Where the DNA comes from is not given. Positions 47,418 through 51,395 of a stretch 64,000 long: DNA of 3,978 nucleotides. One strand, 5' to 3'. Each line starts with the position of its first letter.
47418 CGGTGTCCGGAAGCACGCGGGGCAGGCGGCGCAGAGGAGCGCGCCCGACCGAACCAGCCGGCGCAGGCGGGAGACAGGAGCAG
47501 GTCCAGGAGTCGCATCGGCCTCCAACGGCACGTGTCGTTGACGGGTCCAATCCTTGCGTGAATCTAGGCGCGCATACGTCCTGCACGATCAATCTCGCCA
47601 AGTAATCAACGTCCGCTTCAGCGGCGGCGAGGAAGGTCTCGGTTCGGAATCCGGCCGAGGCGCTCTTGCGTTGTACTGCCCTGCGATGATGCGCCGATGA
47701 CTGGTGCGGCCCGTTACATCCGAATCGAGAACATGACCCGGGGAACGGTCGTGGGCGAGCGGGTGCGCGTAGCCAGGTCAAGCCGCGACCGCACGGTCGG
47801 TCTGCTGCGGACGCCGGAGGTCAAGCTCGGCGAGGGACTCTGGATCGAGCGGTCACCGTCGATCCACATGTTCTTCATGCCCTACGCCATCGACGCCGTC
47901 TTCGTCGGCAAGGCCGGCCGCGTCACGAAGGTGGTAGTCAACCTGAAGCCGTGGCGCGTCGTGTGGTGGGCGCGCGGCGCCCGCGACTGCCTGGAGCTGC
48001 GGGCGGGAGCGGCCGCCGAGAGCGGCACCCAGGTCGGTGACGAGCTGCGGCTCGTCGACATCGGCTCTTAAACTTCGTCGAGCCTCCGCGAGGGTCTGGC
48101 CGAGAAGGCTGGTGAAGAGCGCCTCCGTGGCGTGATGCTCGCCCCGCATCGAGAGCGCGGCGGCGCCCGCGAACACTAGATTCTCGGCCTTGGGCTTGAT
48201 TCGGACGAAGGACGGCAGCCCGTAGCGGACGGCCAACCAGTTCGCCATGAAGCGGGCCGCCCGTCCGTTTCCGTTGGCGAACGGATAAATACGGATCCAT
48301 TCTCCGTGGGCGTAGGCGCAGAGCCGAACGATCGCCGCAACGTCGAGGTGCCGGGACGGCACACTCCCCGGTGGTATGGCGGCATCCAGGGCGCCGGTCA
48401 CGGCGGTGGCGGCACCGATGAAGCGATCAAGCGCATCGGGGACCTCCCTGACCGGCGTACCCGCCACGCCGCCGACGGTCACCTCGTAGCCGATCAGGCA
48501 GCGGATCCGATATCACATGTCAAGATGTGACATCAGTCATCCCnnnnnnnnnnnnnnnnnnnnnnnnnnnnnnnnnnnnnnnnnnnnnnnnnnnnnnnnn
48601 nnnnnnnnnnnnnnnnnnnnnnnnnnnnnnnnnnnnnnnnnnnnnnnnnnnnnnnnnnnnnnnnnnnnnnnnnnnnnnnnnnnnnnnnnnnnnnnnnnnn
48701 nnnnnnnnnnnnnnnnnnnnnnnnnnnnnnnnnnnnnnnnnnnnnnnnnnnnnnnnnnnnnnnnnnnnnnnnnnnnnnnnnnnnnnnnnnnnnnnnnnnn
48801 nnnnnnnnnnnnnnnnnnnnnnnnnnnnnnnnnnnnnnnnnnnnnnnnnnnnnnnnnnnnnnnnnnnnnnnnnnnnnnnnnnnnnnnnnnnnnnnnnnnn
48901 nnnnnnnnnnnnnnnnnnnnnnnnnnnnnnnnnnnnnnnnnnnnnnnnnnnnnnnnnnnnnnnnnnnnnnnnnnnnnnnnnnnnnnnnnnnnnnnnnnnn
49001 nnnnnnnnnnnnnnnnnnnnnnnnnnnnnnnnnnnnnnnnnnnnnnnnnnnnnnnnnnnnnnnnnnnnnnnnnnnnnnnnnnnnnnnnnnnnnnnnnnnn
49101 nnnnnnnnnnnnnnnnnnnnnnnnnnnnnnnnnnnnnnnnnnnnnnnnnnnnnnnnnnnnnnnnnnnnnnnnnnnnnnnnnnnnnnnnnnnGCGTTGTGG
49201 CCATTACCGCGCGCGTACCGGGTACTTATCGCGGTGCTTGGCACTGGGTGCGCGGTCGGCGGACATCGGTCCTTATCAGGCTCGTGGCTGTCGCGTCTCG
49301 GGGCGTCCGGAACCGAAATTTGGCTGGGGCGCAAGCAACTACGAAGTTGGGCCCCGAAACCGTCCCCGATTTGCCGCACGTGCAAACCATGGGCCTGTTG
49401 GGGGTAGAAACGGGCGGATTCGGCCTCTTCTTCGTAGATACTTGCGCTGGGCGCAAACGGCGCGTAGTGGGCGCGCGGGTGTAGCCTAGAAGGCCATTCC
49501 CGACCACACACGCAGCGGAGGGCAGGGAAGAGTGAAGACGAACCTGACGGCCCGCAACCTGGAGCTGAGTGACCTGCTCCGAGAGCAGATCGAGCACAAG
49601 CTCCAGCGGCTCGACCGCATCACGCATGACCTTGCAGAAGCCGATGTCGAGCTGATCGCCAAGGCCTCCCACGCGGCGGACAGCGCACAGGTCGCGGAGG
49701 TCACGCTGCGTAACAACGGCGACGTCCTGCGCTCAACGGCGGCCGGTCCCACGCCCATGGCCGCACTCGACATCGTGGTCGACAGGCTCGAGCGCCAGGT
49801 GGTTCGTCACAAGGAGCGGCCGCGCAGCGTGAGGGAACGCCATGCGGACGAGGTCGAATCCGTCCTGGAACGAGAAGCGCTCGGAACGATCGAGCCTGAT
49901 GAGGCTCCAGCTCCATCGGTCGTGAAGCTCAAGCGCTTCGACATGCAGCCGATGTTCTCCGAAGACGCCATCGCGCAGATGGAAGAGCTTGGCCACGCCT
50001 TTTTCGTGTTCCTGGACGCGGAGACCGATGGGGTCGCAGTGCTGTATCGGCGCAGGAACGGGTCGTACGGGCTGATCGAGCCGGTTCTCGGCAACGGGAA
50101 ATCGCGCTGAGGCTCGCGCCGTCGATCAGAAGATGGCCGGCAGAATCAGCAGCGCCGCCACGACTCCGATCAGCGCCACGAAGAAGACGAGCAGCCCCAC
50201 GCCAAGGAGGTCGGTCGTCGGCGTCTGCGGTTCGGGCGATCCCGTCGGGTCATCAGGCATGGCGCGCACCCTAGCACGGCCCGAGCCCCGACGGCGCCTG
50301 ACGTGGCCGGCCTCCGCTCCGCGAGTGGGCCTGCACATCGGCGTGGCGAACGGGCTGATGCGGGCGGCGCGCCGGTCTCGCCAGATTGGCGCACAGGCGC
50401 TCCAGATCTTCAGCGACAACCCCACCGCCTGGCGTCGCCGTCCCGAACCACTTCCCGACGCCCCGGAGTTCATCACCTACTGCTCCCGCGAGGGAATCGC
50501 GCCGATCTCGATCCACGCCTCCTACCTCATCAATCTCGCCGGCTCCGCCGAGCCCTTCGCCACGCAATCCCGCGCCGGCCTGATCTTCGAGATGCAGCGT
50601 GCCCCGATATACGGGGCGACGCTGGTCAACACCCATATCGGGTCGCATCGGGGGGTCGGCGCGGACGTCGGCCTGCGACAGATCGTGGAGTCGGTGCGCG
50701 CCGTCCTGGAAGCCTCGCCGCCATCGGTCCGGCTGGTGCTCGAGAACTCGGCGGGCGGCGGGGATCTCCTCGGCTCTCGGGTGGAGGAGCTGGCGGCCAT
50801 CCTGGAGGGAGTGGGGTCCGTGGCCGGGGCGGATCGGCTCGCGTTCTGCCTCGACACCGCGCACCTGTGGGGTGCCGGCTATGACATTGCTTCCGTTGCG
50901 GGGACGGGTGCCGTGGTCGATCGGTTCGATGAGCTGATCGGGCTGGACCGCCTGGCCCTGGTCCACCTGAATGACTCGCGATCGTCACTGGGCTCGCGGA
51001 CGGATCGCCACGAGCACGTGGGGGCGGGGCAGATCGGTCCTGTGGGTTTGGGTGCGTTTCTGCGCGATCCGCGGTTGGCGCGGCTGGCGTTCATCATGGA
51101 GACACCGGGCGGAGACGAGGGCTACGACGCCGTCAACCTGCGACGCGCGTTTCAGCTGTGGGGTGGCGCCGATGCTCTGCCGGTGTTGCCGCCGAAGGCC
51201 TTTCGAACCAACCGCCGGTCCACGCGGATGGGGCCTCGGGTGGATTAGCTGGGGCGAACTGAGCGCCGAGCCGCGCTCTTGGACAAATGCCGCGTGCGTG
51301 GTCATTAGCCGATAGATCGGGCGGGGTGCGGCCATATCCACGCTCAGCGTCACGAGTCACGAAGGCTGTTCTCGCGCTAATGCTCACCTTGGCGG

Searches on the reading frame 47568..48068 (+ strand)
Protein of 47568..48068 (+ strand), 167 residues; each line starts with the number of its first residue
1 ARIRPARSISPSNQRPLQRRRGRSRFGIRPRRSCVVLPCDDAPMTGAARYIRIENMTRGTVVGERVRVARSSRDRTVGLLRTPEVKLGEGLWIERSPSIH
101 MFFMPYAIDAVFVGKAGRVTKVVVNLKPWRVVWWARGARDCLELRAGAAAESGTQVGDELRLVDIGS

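Call 51: search_protein_families(library=pfam, proteins=[window:47568-48068:+], max_evalue=0.0001)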
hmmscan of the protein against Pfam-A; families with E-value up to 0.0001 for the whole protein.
window:47568-48068:+ (167 aa): 1 family
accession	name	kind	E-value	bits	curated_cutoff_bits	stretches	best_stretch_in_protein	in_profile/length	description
PF02643.20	DUF192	-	6.8e-16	58.6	27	1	65-161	2-95/96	Uncharacterized ACR, COG1430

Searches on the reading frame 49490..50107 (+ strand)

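Call 51: search_protein_families(library=pfam, proteins=[window:49490-50107:+], max_evalue=0.0001)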
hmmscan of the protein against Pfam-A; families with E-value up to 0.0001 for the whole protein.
window:49490-50107:+ (206 aa): 2 families
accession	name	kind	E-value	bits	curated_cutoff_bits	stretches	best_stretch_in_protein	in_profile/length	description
PF16321.10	Ribosom_S30AE_C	-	2.3e-23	82.1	25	1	141-195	3-57/57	Sigma 54 modulation/S30EA ribosomal protein C terminus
PF02482.25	Ribosomal_S30AE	-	1.1e-18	68.2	23.7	1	18-110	2-86/88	Sigma 54 modulation protein / S30EA ribosomal protein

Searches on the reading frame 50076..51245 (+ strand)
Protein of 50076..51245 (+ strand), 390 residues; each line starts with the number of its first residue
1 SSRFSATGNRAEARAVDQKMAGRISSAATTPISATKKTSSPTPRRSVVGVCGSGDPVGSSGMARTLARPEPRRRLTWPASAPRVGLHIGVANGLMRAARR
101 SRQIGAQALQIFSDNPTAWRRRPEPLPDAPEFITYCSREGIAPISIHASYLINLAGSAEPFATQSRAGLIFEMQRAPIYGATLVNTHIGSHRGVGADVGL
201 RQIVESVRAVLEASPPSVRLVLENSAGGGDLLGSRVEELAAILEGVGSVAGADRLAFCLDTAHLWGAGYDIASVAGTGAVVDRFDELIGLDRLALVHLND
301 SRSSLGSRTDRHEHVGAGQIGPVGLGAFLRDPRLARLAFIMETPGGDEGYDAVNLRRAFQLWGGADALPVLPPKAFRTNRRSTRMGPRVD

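Call 51: search_protein_families(library=pfam, proteins=[window:50076-51245:+], max_evalue=0.0001)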
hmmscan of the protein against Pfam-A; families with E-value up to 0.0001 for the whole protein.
window:50076-51245:+ (390 aa): 1 family
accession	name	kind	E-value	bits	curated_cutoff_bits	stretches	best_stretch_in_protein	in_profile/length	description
PF01261.30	AP_endonuc_2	-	5.8e-38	131.4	31.1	1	100-348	3-237/249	Xylose isomerase-like TIM barrel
